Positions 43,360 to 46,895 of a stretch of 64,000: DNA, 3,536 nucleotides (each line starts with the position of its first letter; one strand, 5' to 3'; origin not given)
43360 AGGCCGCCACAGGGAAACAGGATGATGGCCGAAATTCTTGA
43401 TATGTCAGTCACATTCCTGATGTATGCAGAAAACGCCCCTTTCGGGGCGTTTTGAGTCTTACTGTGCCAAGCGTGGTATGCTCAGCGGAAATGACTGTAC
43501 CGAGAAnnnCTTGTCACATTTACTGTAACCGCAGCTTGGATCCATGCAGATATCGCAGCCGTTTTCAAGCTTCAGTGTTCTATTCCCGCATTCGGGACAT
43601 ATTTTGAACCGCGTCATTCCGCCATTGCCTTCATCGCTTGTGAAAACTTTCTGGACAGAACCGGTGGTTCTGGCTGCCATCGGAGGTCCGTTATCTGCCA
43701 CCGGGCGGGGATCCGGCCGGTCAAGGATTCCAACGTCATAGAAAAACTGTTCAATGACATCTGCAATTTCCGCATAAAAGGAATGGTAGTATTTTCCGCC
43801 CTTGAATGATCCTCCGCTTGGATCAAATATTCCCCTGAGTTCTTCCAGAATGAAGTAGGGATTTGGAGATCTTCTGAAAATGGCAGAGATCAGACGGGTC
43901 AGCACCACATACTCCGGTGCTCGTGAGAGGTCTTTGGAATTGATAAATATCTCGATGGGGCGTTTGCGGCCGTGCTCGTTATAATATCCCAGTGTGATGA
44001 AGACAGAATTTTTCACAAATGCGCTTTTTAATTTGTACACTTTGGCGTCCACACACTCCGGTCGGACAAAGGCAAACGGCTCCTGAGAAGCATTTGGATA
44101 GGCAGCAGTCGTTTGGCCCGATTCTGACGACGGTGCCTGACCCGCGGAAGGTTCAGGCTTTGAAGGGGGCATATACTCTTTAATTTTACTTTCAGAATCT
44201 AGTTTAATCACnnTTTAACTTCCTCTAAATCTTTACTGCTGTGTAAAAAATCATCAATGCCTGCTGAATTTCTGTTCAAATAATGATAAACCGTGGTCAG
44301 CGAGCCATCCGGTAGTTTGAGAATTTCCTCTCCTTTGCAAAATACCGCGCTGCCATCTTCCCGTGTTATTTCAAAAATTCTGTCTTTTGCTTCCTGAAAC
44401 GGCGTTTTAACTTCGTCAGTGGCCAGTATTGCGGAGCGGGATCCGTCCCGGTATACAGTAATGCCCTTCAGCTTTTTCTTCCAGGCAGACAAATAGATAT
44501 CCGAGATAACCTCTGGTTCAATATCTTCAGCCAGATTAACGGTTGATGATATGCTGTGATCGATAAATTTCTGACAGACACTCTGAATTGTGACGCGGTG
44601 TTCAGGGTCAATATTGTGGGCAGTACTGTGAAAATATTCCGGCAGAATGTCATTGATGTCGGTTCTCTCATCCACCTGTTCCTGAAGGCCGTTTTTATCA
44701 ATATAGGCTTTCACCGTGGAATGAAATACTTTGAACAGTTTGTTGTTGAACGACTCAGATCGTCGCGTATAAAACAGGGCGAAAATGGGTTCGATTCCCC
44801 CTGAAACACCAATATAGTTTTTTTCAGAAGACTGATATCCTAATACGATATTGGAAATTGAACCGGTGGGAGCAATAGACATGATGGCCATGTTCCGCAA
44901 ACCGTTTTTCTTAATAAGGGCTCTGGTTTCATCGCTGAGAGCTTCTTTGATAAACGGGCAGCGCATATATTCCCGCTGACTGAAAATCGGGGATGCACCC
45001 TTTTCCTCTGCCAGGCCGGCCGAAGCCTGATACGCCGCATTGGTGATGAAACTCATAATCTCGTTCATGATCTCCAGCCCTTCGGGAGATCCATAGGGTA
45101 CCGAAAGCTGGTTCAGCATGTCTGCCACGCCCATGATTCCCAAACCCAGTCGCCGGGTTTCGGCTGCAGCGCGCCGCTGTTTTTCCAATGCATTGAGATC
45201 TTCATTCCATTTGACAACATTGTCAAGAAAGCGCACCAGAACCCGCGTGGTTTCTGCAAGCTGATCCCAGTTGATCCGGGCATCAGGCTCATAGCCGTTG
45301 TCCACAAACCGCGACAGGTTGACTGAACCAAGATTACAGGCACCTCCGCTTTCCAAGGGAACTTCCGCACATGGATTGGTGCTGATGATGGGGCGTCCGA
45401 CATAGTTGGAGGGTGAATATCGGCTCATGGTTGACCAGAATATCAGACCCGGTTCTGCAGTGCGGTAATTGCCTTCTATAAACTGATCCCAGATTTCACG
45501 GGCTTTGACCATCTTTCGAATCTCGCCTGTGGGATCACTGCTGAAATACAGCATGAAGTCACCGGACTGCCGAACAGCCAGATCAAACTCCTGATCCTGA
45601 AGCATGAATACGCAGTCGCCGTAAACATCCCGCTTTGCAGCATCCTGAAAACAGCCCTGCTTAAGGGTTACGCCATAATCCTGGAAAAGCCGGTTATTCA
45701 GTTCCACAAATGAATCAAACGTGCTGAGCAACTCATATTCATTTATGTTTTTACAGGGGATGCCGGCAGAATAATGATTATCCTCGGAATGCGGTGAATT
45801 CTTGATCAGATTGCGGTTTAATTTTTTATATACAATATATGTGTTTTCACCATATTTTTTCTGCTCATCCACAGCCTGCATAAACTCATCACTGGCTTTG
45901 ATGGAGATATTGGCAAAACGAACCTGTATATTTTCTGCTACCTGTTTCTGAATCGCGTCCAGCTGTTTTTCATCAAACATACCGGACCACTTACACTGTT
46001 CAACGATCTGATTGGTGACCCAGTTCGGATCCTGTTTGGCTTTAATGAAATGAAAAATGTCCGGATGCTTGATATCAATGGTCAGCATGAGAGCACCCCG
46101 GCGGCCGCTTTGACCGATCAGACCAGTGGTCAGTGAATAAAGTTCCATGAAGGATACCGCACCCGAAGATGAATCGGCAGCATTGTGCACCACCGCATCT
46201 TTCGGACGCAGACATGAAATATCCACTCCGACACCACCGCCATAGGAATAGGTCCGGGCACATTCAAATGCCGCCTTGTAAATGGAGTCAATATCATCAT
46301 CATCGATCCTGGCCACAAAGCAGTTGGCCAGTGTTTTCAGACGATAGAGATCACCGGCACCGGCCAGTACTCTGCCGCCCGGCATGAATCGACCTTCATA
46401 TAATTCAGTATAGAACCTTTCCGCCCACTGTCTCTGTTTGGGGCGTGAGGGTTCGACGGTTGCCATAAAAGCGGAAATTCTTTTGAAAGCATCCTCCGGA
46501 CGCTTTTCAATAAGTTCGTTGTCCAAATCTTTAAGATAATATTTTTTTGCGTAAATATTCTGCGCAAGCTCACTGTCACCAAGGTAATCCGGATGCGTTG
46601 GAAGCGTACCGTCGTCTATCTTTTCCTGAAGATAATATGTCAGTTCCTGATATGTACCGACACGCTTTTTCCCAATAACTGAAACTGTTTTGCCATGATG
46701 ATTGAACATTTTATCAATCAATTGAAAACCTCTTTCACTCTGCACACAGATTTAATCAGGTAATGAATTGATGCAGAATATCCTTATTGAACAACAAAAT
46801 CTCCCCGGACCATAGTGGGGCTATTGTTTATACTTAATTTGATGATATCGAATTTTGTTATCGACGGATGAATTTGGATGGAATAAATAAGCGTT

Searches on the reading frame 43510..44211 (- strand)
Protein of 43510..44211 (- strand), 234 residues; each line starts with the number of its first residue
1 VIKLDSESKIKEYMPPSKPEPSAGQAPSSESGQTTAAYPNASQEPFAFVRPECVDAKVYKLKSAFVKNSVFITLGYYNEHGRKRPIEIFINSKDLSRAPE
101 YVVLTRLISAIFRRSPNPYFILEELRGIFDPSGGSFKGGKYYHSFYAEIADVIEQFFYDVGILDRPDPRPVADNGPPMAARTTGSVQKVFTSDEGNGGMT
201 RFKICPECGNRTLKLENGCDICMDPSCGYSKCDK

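Call 58: search_protein_families(library=pfam, proteins=[window:43510-44211:-], max_evalue=0.00001)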
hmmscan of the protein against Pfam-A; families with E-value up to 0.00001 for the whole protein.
window:43510-44211:- (234 aa): 1 family
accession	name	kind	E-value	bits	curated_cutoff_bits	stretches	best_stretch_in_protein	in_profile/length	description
PF12637.14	TSCPD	-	1.1e-06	29.3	22.8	1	59-156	3-87/88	TSCPD domain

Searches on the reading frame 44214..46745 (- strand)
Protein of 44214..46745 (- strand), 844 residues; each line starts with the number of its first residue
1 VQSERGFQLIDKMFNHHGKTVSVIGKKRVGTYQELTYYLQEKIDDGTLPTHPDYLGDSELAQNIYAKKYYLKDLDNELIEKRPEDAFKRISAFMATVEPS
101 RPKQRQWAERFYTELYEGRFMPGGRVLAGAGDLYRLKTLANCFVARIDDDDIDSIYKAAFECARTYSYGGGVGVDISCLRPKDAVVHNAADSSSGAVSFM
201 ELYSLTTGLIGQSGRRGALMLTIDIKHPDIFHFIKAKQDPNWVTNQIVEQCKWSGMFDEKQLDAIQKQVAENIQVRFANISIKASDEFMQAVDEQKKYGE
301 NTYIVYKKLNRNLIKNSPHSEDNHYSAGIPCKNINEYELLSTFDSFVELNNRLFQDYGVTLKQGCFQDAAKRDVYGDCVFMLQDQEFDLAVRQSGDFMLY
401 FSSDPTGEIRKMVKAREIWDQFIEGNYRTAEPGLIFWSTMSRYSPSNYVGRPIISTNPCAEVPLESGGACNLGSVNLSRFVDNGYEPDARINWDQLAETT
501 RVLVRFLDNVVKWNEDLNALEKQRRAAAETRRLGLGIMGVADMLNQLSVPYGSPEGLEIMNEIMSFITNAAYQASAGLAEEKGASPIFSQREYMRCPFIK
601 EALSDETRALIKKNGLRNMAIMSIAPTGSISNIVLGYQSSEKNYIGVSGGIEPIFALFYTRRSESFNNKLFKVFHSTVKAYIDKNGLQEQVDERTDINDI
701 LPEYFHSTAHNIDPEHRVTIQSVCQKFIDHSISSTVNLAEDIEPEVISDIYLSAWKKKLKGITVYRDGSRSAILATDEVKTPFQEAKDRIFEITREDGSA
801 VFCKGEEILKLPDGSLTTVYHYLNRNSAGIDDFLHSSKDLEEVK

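Call 58: search_protein_families(library=pfam, proteins=[window:44214-46745:-], max_evalue=0.00001)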
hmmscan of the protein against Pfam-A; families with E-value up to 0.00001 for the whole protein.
window:44214-46745:- (844 aa): 2 families
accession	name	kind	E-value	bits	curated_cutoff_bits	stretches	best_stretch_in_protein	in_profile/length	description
PF02867.20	Ribonuc_red_lgC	-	6.2e-103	345.6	23.9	2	409-765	162-523/523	Ribonucleotide reductase, barrel domain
PF00317.26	Ribonuc_red_lgN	-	1.4e-14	54.3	28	1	58-131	4-73/77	Ribonucleotide reductase, all-alpha domain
